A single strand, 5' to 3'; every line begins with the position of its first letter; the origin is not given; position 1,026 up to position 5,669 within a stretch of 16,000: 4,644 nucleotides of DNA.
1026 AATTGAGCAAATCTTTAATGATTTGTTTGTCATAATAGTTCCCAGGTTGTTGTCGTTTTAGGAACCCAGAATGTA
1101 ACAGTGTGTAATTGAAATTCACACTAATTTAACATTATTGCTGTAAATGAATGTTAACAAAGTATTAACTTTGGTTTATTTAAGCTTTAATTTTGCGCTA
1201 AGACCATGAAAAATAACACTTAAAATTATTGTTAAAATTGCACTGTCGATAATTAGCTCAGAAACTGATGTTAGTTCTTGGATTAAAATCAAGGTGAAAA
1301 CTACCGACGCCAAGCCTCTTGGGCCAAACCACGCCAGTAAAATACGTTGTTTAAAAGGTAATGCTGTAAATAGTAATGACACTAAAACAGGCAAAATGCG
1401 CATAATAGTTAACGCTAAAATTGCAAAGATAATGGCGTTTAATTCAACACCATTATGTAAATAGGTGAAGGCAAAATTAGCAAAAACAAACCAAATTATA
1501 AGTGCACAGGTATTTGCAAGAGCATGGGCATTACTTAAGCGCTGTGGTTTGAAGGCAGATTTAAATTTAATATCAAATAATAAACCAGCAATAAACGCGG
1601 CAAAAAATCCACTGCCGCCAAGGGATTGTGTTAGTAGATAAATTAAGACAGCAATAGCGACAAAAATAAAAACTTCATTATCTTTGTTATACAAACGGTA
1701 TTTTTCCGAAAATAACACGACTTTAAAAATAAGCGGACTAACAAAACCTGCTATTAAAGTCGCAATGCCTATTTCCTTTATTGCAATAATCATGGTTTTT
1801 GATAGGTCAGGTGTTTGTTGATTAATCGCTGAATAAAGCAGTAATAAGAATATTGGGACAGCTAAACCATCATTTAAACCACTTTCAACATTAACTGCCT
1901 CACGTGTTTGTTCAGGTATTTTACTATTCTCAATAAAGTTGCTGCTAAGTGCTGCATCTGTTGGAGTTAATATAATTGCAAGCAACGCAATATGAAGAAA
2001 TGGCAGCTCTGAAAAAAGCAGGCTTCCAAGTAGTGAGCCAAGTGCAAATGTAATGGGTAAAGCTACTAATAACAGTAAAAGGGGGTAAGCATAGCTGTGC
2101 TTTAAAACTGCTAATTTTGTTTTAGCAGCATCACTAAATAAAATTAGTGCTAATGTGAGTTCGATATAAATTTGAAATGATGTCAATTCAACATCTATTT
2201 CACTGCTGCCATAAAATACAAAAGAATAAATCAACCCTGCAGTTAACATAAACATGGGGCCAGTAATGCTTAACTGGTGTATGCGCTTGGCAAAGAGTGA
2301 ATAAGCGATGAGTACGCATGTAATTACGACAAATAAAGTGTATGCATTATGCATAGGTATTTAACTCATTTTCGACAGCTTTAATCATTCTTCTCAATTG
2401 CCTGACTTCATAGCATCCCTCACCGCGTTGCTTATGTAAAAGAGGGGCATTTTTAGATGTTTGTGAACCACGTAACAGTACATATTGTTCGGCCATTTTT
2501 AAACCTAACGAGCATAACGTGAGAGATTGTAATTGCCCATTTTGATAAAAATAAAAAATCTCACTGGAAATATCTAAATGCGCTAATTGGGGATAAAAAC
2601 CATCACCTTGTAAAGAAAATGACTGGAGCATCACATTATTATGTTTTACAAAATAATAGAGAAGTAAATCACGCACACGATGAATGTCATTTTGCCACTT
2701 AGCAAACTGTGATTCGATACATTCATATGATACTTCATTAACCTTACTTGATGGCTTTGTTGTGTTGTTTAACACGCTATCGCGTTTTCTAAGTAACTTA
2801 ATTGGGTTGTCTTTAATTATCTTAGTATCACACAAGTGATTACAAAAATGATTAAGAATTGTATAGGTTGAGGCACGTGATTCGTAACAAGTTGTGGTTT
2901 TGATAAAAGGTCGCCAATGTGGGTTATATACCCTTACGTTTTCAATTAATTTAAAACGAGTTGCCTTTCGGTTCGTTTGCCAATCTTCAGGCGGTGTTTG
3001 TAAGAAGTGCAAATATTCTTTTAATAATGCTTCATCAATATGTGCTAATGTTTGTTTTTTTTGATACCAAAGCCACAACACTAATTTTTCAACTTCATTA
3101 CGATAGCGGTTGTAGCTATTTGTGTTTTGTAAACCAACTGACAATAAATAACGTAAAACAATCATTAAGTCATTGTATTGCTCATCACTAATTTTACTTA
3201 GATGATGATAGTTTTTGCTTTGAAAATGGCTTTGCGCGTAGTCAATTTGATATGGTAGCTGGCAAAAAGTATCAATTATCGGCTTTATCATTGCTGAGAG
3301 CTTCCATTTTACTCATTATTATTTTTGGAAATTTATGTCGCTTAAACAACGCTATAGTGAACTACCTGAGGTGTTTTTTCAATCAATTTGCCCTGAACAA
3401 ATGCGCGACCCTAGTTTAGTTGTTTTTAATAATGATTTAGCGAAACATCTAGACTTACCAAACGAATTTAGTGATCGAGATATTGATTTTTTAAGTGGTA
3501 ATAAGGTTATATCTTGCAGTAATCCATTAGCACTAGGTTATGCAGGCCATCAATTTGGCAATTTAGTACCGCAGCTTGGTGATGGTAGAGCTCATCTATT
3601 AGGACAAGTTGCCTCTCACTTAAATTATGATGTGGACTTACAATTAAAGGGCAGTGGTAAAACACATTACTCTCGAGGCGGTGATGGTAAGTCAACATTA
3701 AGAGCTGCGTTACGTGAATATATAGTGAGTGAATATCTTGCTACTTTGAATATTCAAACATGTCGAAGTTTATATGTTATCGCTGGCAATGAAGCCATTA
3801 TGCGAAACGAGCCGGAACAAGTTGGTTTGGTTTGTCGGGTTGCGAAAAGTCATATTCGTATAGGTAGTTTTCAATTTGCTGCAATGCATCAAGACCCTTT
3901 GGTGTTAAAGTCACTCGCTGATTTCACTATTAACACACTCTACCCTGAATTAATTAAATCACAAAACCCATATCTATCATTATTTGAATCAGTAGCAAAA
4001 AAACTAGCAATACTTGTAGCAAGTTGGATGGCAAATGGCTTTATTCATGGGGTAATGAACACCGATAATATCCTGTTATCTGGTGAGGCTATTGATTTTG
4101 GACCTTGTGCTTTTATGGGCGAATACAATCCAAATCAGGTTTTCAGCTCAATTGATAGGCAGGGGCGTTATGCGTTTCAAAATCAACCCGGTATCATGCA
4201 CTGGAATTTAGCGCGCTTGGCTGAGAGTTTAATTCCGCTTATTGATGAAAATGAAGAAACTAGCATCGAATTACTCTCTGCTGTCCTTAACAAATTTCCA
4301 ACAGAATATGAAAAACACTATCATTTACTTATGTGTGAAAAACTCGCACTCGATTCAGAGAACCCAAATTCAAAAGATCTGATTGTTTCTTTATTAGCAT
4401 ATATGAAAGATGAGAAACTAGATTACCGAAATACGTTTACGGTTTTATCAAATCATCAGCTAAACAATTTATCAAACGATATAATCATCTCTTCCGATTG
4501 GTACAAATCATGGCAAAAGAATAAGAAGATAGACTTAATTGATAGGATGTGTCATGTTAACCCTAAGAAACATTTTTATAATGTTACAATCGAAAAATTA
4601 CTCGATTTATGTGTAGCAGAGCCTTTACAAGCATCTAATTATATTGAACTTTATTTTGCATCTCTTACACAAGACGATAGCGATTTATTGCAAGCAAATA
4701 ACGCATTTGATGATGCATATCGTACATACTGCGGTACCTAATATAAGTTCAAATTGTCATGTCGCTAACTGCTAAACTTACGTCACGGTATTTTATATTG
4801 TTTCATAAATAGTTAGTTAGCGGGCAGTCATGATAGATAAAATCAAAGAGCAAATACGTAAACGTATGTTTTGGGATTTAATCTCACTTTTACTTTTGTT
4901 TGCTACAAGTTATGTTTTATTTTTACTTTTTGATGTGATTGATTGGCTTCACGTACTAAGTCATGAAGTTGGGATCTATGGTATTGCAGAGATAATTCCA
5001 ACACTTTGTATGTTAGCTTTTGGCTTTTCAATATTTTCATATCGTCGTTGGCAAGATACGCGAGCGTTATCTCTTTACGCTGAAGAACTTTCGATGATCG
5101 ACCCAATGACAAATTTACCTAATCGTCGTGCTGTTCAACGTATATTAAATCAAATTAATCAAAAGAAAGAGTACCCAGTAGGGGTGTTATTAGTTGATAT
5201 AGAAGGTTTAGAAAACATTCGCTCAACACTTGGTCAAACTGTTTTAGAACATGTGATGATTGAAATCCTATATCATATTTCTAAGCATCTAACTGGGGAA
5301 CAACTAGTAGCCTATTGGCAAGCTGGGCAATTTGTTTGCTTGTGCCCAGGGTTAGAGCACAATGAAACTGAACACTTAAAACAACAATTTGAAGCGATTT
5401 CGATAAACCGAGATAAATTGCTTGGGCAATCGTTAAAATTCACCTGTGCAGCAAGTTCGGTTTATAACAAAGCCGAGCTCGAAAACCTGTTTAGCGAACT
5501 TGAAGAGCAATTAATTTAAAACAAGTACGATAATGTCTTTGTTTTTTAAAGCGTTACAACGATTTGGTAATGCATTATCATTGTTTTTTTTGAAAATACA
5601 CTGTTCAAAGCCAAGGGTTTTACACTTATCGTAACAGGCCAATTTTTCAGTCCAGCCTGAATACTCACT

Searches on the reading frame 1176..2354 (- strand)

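Call 75: search_protein_families(library=ncbifam, proteins=[window:1176-2354:-])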
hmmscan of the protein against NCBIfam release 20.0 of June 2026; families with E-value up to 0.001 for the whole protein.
window:1176-2354:- (392 aa): 5 families
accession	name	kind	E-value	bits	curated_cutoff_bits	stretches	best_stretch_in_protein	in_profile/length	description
NF003716.0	PRK05326.1-3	equivalog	7.7e-25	87.3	355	1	7-386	7-381/499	potassium/proton antiporter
NF003715.0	PRK05326.1-2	equivalog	1.1e-17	63.6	309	1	52-387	50-382/595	potassium/proton antiporter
NF003714.0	PRK05326.1-1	equivalog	6.6e-17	61.1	471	1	7-388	8-384/577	potassium/proton antiporter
TIGR00831.1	a_cpa1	equivalog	1.4e-09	37.1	279.6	1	9-329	1-307/525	Na+/H+ antiporter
TIGR00844.1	c_cpa1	equivalog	0.00049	18.4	1236.05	1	67-360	78-384/810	sodium/hydrogen antiporter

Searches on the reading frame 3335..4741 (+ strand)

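Call 75: search_protein_families(library=ncbifam, proteins=[window:3335-4741:+])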
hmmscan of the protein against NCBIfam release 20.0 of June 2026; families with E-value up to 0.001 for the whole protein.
window:3335-4741:+ (468 aa): 3 families
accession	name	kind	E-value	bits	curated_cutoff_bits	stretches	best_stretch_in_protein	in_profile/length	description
NF000658.1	PRK00029.1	subfamily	9.9e-132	440.2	431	1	2-425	2-440/462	YdiU family protein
NF045949.1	PrtAdtaseSelOPseudom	equivalog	8e-98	328.4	850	1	3-396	9-401/487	protein adenylyltransferase SelO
NF040880.1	adnlytase_SelO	equivalog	1.1e-84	284.9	900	1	8-379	11-377/480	protein adenylyltransferase SelO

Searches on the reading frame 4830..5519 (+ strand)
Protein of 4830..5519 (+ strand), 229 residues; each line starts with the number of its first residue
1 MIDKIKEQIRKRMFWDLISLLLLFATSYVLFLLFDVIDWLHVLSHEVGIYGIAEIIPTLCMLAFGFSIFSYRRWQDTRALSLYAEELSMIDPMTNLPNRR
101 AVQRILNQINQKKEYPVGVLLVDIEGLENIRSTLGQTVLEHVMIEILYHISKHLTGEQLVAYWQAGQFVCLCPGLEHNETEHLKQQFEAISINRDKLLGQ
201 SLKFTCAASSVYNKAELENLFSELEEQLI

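Call 27: search_protein_families(library=pfam, proteins=[window:4830-5519:+])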
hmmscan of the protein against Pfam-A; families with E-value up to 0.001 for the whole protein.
window:4830-5519:+ (229 aa): 1 family
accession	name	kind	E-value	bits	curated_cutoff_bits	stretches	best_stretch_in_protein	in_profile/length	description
PF00990.26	GGDEF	-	1.8e-14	54.2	23.8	1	89-190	2-106/161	Diguanylate cyclase, GGDEF domain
